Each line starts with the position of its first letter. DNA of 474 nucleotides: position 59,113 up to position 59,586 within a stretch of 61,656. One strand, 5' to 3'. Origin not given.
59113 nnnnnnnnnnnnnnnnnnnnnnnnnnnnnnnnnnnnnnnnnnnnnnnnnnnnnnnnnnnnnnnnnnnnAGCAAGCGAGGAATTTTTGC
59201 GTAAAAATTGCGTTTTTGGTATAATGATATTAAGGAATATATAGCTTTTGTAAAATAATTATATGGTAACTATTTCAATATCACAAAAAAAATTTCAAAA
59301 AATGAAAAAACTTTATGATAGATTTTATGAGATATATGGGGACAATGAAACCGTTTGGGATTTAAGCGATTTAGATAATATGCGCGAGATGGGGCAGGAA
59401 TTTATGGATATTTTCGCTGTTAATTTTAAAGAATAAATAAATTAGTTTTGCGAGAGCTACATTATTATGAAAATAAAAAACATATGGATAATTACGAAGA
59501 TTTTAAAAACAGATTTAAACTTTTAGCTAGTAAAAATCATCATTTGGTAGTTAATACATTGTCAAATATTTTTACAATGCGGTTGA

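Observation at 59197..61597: R-M cassette 3 (R plus D12 adenine MTase) lies behind a promoter and a TIR-bounded unit carrying a 57-aa ORF; three R-M systems in 61 kb share the repeat association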

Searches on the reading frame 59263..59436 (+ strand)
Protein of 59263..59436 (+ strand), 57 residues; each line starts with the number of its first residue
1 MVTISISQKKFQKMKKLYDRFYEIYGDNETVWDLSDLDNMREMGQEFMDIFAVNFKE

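Call 5: search_protein_families(library=pfam, proteins=[window:59263-59436:+], max_evalue=0.01)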
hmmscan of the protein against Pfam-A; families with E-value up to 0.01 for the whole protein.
window:59263-59436:+ (57 aa): 0 families

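Call 12: search_protein_families(library=ncbifam, proteins=[window:59263-59436:+], max_evalue=0.1)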
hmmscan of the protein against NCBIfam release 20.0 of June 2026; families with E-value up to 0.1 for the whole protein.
window:59263-59436:+ (57 aa): 0 families

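Call 19: search_protein_representatives(protein=window:59263-59436:+)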
Query: 57 residues. Proteins with E-value up to 0.001 (for the whole library): 23; up to 1e-10: 7; up to 1e-30: 0. The best 23 are listed.
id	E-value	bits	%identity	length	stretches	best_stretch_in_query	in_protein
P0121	4.7e-16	73.5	64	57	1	1-56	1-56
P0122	4.9e-16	73.5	61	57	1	1-56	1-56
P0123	1.4e-14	68.9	64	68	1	4-56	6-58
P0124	2.6e-14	68.1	64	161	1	7-56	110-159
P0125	1.7e-12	62.5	53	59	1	2-54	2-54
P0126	3.2e-12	61.6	52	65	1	1-54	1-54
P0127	9.9e-12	60.1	51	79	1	3-55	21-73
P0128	1.3e-10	56.6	60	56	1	1-55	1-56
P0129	1.1e-09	53.6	52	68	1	1-52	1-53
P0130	1.3e-09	53.5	53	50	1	3-49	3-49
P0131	1.6e-08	50.0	56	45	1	14-56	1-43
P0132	7.9e-08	47.9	51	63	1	1-51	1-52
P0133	2.0e-07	46.7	60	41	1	14-53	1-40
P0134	3.0e-07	46.1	46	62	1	1-48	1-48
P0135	4.6e-06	42.4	33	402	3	17-52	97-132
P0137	2.1e-05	40.4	35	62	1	2-52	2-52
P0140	3.3e-04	36.6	45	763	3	11-48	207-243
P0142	5.7e-04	35.9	32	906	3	5-39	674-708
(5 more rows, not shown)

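Call 21: find_related_loci(query=window:59263-59433:+, collection=genome_contigs, flank=4000)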
Query window:59263-59433:+ (57 aa) in genome_contigs; peptide patterns used: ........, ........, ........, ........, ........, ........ (x = any residue, [..] = any of these).
225 stretches matched a pattern; 1 encode a relative of the query (tblastn E <= 1e-3); 1 distinct loci.
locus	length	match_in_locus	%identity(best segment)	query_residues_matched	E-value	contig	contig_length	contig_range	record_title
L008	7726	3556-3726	65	1-57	3e-24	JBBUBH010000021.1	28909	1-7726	MAG: Patescibacteria group bacterium isolate H52-bin061_1 H52_bin061_1_000000000021, whole genome shotgun sequence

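Call 24: find_encoding_contigs(protein=P0121, flank=3500, max_places=4)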
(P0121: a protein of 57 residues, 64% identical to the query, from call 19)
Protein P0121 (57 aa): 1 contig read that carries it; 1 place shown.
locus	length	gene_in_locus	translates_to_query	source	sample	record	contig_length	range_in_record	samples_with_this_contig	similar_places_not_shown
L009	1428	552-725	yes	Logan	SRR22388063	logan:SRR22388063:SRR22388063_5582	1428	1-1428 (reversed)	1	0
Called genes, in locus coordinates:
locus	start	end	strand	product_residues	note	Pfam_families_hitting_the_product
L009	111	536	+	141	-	PF02384:N6_Mtase, PF05175:MTS (weak), PF01170:UPF0020 (weak), PF13847:Methyltransf_31 (weak), PF07669:Eco57I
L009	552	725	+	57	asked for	-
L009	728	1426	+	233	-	?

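Call 26: find_encoding_contigs(protein=P0122, flank=3500, max_places=4)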
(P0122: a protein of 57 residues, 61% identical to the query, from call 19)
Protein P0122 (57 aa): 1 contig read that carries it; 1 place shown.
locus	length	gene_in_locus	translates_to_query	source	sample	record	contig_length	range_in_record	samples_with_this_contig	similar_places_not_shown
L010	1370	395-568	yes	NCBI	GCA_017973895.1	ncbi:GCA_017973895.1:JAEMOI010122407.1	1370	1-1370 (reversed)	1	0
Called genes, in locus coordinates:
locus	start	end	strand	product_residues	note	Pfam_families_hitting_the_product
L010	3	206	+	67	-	?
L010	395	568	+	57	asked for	-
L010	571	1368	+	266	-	?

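Call 27: find_encoding_contigs(protein=P0125, flank=3500, max_places=4)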
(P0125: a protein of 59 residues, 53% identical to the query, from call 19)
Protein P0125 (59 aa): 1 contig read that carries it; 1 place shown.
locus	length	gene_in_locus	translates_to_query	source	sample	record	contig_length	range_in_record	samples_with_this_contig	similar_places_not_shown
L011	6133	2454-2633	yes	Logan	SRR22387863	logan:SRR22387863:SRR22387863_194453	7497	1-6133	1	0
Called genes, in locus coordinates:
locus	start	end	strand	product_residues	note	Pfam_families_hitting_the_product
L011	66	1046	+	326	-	PF00294:PfkB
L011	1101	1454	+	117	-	-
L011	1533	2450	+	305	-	PF01116:F_bP_aldolase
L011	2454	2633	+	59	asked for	-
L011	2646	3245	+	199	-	-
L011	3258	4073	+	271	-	PF01555:N6_N4_Mtase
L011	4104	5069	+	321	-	PF00294:PfkB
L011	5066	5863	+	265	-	-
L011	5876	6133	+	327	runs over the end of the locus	PF00389:2-Hacid_dh, PF03446:NAD_binding_2 (faint), PF02826:2-Hacid_dh_C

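Call 28: find_encoding_contigs(protein=P0126, flank=3500, max_places=4)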
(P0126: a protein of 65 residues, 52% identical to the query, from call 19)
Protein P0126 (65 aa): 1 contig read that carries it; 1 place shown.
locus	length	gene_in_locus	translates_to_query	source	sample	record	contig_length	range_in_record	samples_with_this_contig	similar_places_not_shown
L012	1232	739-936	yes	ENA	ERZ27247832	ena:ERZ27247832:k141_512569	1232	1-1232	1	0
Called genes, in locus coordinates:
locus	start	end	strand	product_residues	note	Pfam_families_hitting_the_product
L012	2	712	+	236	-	?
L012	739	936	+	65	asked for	-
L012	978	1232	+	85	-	?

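Call 29: find_homologous_proteins(query=window:59263-59433:+, max_evalue=0.01)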
Query window:59263-59433:+ (57 aa): 3 proteins with E <= 0.01 among 3 candidates.
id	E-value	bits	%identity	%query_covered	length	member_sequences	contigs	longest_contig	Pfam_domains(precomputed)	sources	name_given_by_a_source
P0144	1.8e-30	120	100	100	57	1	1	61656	-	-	-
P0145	3.3e-19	85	72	100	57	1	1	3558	-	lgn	-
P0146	2.8e-17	79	67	100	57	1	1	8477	-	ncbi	-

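Call 30: find_encoding_contigs(protein=P0146, flank=4000, max_places=3)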
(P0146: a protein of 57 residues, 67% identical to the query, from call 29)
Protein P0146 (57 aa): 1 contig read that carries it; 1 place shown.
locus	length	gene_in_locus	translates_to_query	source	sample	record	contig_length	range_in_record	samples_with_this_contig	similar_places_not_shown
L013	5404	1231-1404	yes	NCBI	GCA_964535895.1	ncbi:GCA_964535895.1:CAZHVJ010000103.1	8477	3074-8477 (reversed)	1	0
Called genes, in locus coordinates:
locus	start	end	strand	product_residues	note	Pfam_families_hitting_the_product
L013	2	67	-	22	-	?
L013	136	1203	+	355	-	PF02086:MethyltransfD12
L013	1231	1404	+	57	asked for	-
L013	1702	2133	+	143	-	PF02381:MraZ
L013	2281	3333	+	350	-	PF01795:Methyltransf_5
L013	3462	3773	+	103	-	-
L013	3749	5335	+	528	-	PF03717:PBP_dimer, PF00905:Transpeptidase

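Call 31: find_encoding_contigs(protein=P0145, flank=4000, max_places=3)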
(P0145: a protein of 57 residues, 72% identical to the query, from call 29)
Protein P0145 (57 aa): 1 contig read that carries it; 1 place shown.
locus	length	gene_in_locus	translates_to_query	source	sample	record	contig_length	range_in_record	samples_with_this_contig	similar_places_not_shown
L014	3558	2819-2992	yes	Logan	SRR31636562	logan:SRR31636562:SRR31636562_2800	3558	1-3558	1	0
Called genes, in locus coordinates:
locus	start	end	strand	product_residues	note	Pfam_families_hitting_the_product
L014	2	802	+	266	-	?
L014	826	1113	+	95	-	-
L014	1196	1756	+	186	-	-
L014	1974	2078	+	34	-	-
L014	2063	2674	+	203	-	-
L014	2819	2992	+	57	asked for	-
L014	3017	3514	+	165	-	PF01936:NYN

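Call 33: search_protein_families(library=pfam, proteins=[L009:728-1426:+, L010:571-1368:+, L012:2-712:+, L012:978-1232:+, L014:2063-2674:+, L008:5035-5694:+, L011:2646-3245:+, L008:3819-5030:+, L009:111-536:+, L014:1196-1756:+], max_evalue=0.01)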
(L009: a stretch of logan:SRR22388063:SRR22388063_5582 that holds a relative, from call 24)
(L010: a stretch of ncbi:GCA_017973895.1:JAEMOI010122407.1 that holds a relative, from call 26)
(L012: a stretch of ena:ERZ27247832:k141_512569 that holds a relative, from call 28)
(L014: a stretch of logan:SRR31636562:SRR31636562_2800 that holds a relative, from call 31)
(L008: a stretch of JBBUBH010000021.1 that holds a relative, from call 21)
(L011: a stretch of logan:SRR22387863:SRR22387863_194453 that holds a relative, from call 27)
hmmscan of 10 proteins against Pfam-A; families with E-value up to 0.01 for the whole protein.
L009:728-1426:+ (233 aa): 0 families

L010:571-1368:+ (266 aa): 0 families

L012:2-712:+ (236 aa): 0 families

L012:978-1232:+ (85 aa): 1 family
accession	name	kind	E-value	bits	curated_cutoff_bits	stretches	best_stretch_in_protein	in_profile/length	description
PF05258.17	DciA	-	7.8e-07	29.7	24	1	34-84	31-81/89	Dna[CI] antecedent, DciA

L014:2063-2674:+ (203 aa): 0 families

L008:5035-5694:+ (219 aa): 0 families

L011:2646-3245:+ (199 aa): 0 families

L008:3819-5030:+ (403 aa): 3 families
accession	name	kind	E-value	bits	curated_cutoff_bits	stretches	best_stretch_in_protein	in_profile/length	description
PF01555.25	N6_N4_Mtase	-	1.7e-20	74.4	26.7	2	27-104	133-213/221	DNA methylase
PF01170.24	UPF0020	-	2.3e-06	27.9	22.3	1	70-99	26-55/197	RMKL-like, methyltransferase domain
PF02086.21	MethyltransfD12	-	0.00069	19.8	22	1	63-200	10-128/253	D12 class N6 adenine-specific DNA methyltransferase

L009:111-536:+ (141 aa): 11 families
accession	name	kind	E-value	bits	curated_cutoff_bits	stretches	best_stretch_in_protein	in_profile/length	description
PF07669.17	Eco57I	-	2.1e-10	41.4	25.3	1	76-134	33-93/171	Eco57I restriction-modification methylase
PF02384.22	N6_Mtase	-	1.3e-08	35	20.4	1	4-127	20-137/311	N-6 DNA Methylase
PF05175.20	MTS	-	2.5e-08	34.2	23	1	30-127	30-110/170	Methyltransferase small domain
PF01170.24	UPF0020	-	6.1e-07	29.8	22.3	1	33-126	27-132/197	RMKL-like, methyltransferase domain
PF13847.12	Methyltransf_31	-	2.2e-06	27.9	27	1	34-122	3-81/145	Methyltransferase domain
PF08242.18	Methyltransf_12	-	4e-05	24.7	30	1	39-120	1-70/98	Methyltransferase domain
PF13649.12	Methyltransf_25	-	9.8e-05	23.4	27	1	38-120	1-69/97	Methyltransferase domain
PF13489.12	Methyltransf_23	-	0.00029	21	27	1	35-120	23-86/164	Methyltransferase domain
PF06325.19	PrmA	-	0.0029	17.6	22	1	32-122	159-233/296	Ribosomal protein L11 methyltransferase (PrmA)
PF20473.4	MmeI_Mtase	-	0.0031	17.2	27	0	34-85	19-58/259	MmeI, DNA-methyltransferase domain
PF13679.12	Methyltransf_32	-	0.0086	16.5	27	0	25-99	15-84/143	Methyltransferase domain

L014:1196-1756:+ (186 aa): 0 families

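Call 34: search_protein_families(library=padloc, proteins=[window:59263-59433:+, L009:728-1426:+, L010:571-1368:+, L012:2-712:+, L014:2063-2674:+, L008:5035-5694:+, L011:2646-3245:+, L014:3017-3514:+], max_evalue=0.01)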
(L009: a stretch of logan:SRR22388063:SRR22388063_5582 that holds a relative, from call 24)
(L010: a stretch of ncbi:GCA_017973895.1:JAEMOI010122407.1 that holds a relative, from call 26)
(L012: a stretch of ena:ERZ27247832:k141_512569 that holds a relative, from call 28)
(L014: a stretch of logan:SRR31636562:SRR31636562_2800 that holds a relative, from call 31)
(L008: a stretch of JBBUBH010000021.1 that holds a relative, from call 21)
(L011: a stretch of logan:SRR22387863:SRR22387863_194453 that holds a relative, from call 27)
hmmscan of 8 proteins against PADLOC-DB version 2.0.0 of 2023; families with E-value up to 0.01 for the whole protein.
window:59263-59433:+ (57 aa): 0 families

L009:728-1426:+ (233 aa): 6 families
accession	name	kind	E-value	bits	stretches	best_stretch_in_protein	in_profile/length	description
PDLC04946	PDC-S18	-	8.2e-16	56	1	3-230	22-243/365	-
PDLC04945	PDC-S18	-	6.2e-13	46.7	1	4-231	3-226/302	-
PDLC04916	PDC-S11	-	8e-06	23.1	1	12-103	17-101/358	-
PDLC04813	PDC-S02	-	0.0001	20.2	1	23-100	32-106/175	-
PDLC04909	PDC-S11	-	0.00031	18.4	1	20-80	27-81/347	-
PDLC04824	PDC-S02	-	0.002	15.4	1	20-102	182-266/308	-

L010:571-1368:+ (266 aa): 3 families
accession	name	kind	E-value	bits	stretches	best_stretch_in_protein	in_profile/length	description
PDLC04946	PDC-S18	-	1.6e-19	68.2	1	3-260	22-274/365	-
PDLC04916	PDC-S11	-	0.00035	17.7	1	18-96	23-95/358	-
PDLC04915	PDC-S11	-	0.00073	16.9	1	18-92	25-95/379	-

L012:2-712:+ (236 aa): 2 families
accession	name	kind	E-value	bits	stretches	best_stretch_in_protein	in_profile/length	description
PDLC03414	REase_II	-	1.5e-62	209.4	1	22-231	38-243/244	Type II restriction enzyme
PDLC04786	PDC-S01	-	0.00097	16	1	103-132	367-396/439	-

L014:2063-2674:+ (203 aa): 0 families

L008:5035-5694:+ (219 aa): 1 family
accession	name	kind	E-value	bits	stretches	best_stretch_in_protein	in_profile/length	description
PDLC03511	REase_II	-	6.4e-42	141.9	1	2-216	3-226/230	Type II restriction enzyme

L011:2646-3245:+ (199 aa): 0 families

L014:3017-3514:+ (165 aa): 2 families
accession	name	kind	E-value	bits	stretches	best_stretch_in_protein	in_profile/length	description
PDLC01154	NYN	-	1.8e-08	32.1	1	10-129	150-270/310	"LabA-like protein, NYN family nuclease"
PDLC04163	HEC-09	-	0.00022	19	1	103-140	121-161/203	-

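Call 36: predict_structure(alignment_id=A1)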
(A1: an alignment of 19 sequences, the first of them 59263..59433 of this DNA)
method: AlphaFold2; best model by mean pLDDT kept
length: 57 residues; sequences in the alignment: 19
mean_pLDDT: 94.3   pTM: 0.74
mean pLDDT of the five models: 94.3, 93.7, 92.3, 90.1, 85.2
residues with pLDDT >= 90: 48; 70-90: 8; 50-70: 1; < 50: 0
segments of 3 or more residues with pLDDT < 50: none
pLDDT, mean of each block of 10 residues (from residue 1): 90 98 95 98 97 85
secondary structure, 60 per line:
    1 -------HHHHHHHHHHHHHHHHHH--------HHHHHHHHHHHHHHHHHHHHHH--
elements in order: H8-25 H34-55

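Call 39: fold_search(model_id=the predicted structure, library=pdb)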
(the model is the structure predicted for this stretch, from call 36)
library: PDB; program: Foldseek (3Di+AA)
matches with E <= 10: 156; with E <= 0.001: 0
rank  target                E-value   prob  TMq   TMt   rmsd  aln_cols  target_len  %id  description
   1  9d5n_CC               9.6e-01  0.25  0.44  0.14   6.4        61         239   16  48-nm doublet microtubule from Trichomonas vaginalis strain G3 (released 2025-05-14)
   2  5szk_A                1.4e+00  0.84  0.72  0.31   1.9        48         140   21  Structure of human N-terminally engineered Rab1b in complex with the bMERB domain of Mical-cL (released 2016-08-24)
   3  3wkr_D                1.4e+00  0.77  0.73  0.63   2.6        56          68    7  Crystal structure of the SepCysS-SepCysE complex from Methanocaldococcus jannaschii (released 2014-07-16)
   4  5x6b_F                1.4e+00  0.57  0.67  0.25   2.9        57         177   10  Crystal structure of SepCysE-SepCysS in complex with tRNACys from Methanocaldococcus jannaschii (released 2017-12-06)
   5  5xxb_g                1.6e+00  0.69  0.70  0.36   3.1        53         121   17  Large subunit of Toxoplasma gondii ribosome (released 2017-08-30)
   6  7nna                  1.6e+00  0.25  0.47  0.15   6.8        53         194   17  Toxin Import Through the Antibiotic Efflux Channel TolC (released 2021-07-07)
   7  2ejr                  2.0e+00  0.15  0.37  0.05   5.8        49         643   10  LSD1-tranylcypromine complex (released 2008-01-01)
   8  5szi_B                2.3e+00  0.72  0.72  0.31   1.9        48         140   21  Structure of human Rab8a in complex with the bMERB domain of Mical-cL (released 2016-08-24)
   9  3wkr_C                2.3e+00  0.44  0.68  0.59   2.9        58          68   10  Crystal structure of the SepCysS-SepCysE complex from Methanocaldococcus jannaschii (released 2014-07-16)
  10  3wks_D                2.5e+00  0.63  0.74  0.63   2.3        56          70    7  Crystal structure of the SepCysS-SepCysE N-terminal domain complex from (released 2014-07-30)
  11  6e8r_B                2.5e+00  0.38  0.56  0.25   3.2        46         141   20  Structure of the SNX32 PX domain in complex with Chlamydial protein IncE in space group I121 (released 2018-09-26)
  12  6y2l_Lh               2.6e+00  0.63  0.74  0.38   2.7        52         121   12  Structure of human ribosome in POST state (released 2020-04-15)
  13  5v02_B                2.6e+00  0.08  0.32  0.24   7.9        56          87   12  A positive allosteric modulator binding pocket in SK2 ion channels is shared by Riluzole and CyPPA (released 2018-03-07)
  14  6kgq                  3.0e+00  0.57  0.67  0.07   1.5        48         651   12  LSD1-FCPA-MPE five-membered ring adduct model (released 2020-03-25)
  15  2f66_F                3.2e+00  0.11  0.38  0.35   5.1        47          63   21  Structure of the ESCRT-I endosomal trafficking complex (released 2006-04-18)
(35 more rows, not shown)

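Call 57: find_encoding_contigs(protein=P0129, flank=3500, max_places=3)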
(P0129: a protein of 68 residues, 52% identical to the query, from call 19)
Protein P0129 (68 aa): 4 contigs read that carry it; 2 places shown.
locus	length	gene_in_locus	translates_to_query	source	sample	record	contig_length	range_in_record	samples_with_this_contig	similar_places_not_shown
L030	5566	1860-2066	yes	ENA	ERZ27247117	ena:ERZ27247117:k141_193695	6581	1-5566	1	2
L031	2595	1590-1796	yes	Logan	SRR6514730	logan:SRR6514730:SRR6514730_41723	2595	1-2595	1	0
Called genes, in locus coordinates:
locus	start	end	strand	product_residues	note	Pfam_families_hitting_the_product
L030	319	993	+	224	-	-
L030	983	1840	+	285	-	PF01555:N6_N4_Mtase, PF13847:Methyltransf_31 (weak)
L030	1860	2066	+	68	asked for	-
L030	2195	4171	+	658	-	-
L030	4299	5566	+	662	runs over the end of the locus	-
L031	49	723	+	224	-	-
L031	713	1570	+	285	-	PF01555:N6_N4_Mtase, PF13847:Methyltransf_31 (weak)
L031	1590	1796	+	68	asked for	-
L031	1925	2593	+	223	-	?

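Call 58: find_encoding_contigs(protein=P0134, flank=3500, max_places=3)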
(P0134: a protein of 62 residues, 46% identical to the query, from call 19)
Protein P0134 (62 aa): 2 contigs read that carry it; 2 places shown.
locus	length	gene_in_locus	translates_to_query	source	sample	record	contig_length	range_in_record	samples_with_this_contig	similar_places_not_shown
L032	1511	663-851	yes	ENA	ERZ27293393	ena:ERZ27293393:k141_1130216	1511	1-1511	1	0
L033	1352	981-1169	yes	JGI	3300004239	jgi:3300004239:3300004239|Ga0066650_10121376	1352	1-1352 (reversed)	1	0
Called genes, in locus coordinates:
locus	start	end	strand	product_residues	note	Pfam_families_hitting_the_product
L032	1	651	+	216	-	?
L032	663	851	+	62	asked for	-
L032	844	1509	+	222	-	?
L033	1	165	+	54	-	?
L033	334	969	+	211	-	-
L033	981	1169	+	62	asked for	-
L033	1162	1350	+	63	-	?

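Call 59: find_encoding_contigs(protein=P0137, flank=3500, max_places=3)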
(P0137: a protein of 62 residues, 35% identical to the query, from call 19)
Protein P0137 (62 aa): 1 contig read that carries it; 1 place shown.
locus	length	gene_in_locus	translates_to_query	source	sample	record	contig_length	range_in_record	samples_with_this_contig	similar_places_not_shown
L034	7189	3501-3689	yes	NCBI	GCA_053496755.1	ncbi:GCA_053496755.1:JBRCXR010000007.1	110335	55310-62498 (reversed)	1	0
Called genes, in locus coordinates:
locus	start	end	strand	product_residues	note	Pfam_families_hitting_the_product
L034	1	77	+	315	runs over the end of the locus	PF01551:Peptidase_M23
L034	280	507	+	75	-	PF11387:DUF2795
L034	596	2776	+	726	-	PF07244:POTRA, PF01103:Omp85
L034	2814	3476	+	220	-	PF00834:Ribul_P_3_epim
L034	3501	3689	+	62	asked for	-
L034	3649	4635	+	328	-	-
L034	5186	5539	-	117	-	-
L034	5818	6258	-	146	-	-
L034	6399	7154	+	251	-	PF00977:His_biosynth, PF03060:NMO (faint), PF05690:ThiG (faint)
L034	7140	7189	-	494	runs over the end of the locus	PF00512:HisKA (weak), PF02518:HATPase_c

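Call 60: search_protein_families(library=padloc, proteins=[L030:319-993:+, L030:2195-4171:+, L032:1-651:+, L032:844-1509:+, L033:334-969:+, L034:3649-4635:+, L011:2646-3245:+, L014:2063-2674:+], max_evalue=0.01)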
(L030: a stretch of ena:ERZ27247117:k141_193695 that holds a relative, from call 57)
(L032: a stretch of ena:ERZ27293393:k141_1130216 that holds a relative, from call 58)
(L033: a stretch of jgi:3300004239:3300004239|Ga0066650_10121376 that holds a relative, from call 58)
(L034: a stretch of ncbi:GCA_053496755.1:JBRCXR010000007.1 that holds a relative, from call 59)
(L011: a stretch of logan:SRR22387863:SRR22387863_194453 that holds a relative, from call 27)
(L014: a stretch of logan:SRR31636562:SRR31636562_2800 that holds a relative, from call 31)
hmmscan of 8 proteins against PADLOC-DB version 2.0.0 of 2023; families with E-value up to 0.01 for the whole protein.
L030:319-993:+ (224 aa): 1 family
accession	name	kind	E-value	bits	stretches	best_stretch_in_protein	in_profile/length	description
PDLC02224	TerY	-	0.0014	16.2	1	26-108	37-115/277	-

L030:2195-4171:+ (658 aa): 0 families

L032:1-651:+ (216 aa): 0 families

L032:844-1509:+ (222 aa): 7 families
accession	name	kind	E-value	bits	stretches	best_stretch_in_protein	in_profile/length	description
PDLC04945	PDC-S18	-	4.3e-17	60.4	1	14-190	16-180/302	-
PDLC04946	PDC-S18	-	3.8e-14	50.5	1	5-184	24-196/365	-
PDLC04824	PDC-S02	-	2.6e-05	21.6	1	20-102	182-266/308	-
PDLC04916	PDC-S11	-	9.6e-05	19.6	1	10-98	15-96/358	-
PDLC04799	PDC-S02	-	0.00019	18.6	1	20-103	182-267/308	-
PDLC04813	PDC-S02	-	0.0004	18.3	1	24-98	29-104/175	-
PDLC01215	Cas11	-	0.0046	15.1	0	68-123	36-93/129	CAS-III-B; effector_SS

L033:334-969:+ (211 aa): 0 families

L034:3649-4635:+ (328 aa): 11 families
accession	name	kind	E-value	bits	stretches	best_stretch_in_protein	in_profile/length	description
PDLC04945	PDC-S18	-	1.5e-20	71.7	1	27-324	18-299/302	-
PDLC04946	PDC-S18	-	2.2e-19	67.7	1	8-323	14-317/365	-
PDLC04916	PDC-S11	-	2.2e-06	25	1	23-147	17-145/358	-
PDLC04824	PDC-S02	-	8.4e-06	23.2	1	13-113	167-266/308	-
PDLC04810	PDC-S02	-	5.9e-05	20.4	1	47-110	227-287/355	-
PDLC04799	PDC-S02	-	7.7e-05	19.9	1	17-114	171-267/308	-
PDLC04813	PDC-S02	-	0.00011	20.1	1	47-111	45-106/175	-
PDLC00388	SduA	-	0.00013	19.2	1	10-105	201-294/402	DUF4263 domain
PDLC04831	PDC-S02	-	0.0012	16.4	1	45-110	212-274/346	-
PDLC04795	PDC-S02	-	0.0023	15.2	1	45-99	225-276/357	-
PDLC00387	SduA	-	0.0027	14.3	1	9-99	375-457/546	DUF4263 domain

L011:2646-3245:+ (199 aa): 0 families

L014:2063-2674:+ (203 aa): 0 families

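Call 61: search_protein_families(library=pfam, proteins=[L030:319-993:+, L030:2195-4171:+, L032:1-651:+, L032:844-1509:+, L033:334-969:+, L034:3649-4635:+], max_evalue=0.01)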
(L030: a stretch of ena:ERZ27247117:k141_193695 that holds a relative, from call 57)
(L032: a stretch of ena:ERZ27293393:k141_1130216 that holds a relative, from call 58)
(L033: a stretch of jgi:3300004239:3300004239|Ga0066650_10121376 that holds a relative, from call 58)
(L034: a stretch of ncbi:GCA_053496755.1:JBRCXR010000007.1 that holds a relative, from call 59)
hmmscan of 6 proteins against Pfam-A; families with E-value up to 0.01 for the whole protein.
L030:319-993:+ (224 aa): 0 families

L030:2195-4171:+ (658 aa): 0 families

L032:1-651:+ (216 aa): 0 families

L032:844-1509:+ (222 aa): 2 families
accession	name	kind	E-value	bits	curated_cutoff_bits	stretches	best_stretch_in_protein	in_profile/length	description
PF13588.12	HSDR_N_2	-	0.00014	22.3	25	1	34-100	13-82/110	Type I restriction enzyme R protein N terminus (HSDR_N)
PF06250.17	YhcG_C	-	0.0047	17.2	32.5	0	19-80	20-81/157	YhcG PDDEXK nuclease domain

L033:334-969:+ (211 aa): 0 families

L034:3649-4635:+ (328 aa): 2 families
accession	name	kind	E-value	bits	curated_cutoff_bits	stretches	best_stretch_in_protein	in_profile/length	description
PF06250.17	YhcG_C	-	0.0022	18.3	32.5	1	45-106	39-97/157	YhcG PDDEXK nuclease domain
PF13588.12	HSDR_N_2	-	0.0047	17.4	25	0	45-108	13-79/110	Type I restriction enzyme R protein N terminus (HSDR_N)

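Call 68: find_related_loci(query=A2, collection=metagenome_contigs, flank=3000)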
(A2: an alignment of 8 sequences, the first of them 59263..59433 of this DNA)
Query A2 (57 aa) in metagenome_contigs; peptide patterns used: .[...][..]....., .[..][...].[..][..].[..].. (x = any residue, [..] = any of these).
231 stretches matched a pattern; 23 encode a relative of the query (tblastn E <= 1e-3); 23 distinct loci.
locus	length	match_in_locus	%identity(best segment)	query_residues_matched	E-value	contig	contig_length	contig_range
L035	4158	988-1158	70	1-57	4e-25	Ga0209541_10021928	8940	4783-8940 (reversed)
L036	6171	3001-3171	70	1-57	1e-24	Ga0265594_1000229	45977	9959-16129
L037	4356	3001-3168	71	1-56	2e-24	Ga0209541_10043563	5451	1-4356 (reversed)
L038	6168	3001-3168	70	1-56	6e-24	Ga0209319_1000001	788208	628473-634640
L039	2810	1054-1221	70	1-56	6e-24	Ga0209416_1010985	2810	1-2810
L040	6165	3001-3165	67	1-55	1e-23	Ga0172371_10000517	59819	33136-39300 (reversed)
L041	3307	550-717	70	1-56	2e-23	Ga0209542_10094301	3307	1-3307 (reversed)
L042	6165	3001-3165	67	1-55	1e-22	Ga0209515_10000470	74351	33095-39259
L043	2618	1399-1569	63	1-57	4e-22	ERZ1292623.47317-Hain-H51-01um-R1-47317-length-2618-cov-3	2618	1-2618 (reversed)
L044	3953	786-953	64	2-57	2e-21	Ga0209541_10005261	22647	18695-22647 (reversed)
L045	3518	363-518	63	5-56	1e-20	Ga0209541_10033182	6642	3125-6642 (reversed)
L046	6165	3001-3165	58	1-55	4e-20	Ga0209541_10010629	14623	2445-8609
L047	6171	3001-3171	51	1-57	9e-19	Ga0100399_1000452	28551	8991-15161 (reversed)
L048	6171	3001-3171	51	1-57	9e-19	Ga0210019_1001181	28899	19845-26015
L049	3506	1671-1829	57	4-56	1e-18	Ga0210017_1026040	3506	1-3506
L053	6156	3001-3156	60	3-54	4e-17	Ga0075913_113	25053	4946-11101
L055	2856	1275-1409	53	13-57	1e-13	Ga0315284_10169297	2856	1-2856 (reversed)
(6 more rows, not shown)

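Call 69: find_related_loci(query=A2, collection=genome_contigs, flank=3000)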
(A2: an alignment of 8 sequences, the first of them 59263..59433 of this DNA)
Query A2 (57 aa) in genome_contigs; peptide patterns used: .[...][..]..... (x = any residue, [..] = any of these).
32 stretches matched a pattern; 9 encode a relative of the query (tblastn E <= 1e-3); 9 distinct loci.
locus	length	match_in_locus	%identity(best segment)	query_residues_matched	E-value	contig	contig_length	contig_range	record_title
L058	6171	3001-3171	70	1-57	6e-25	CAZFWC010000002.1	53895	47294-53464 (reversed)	MAG TPA_asm: uncultured Gammaproteobacteria bacterium isolate SRP178699_co2_540 genome assembly, contig: NODE_165_length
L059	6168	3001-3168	70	1-56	2e-24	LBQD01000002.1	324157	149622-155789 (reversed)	MAG: Candidatus Moranbacteria bacterium GW2011_GWE2_35_2- UR69_C0002, whole genome shotgun sequence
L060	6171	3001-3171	65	1-57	2e-23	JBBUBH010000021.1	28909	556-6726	MAG: Patescibacteria group bacterium isolate H52-bin061_1 H52_bin061_1_000000000021, whole genome shotgun sequence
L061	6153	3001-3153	63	7-57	5e-21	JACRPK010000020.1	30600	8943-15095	MAG: Candidatus Wolfebacteria bacterium isolate NC_groundwater_1985_Pr3_S-0.2um_36_7 scaffold_693202, whole genome shotg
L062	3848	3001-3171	51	1-57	4e-19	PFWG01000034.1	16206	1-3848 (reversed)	MAG: Candidatus Portnoybacteria bacterium CG_4_9_14_3_um_filter_43_11 CG_4_9_14_3_um_filter_150_scaffold_8711_c, whole g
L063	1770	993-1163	53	1-57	4e-18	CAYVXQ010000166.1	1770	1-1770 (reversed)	MAG TPA_asm: uncultured Candidatus Saccharibacteria bacterium isolate binchicken_co387_140 genome assembly, contig: NODE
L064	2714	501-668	54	1-55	3e-17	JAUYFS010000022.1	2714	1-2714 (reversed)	MAG: bacterium isolate C21_metabat.bin.27 C21_k141_377074, whole genome shotgun sequence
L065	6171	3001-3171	53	1-57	9e-17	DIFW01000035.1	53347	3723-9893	MAG TPA_asm: Patescibacteria group bacterium UBA5738 UBA5738_contig_15703, whole genome shotgun sequence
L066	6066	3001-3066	82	36-57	4e-9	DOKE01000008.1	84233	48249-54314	MAG TPA_asm: Candidatus Moraniibacteriota bacterium isolate UBA9338 contig_920, whole genome shotgun sequence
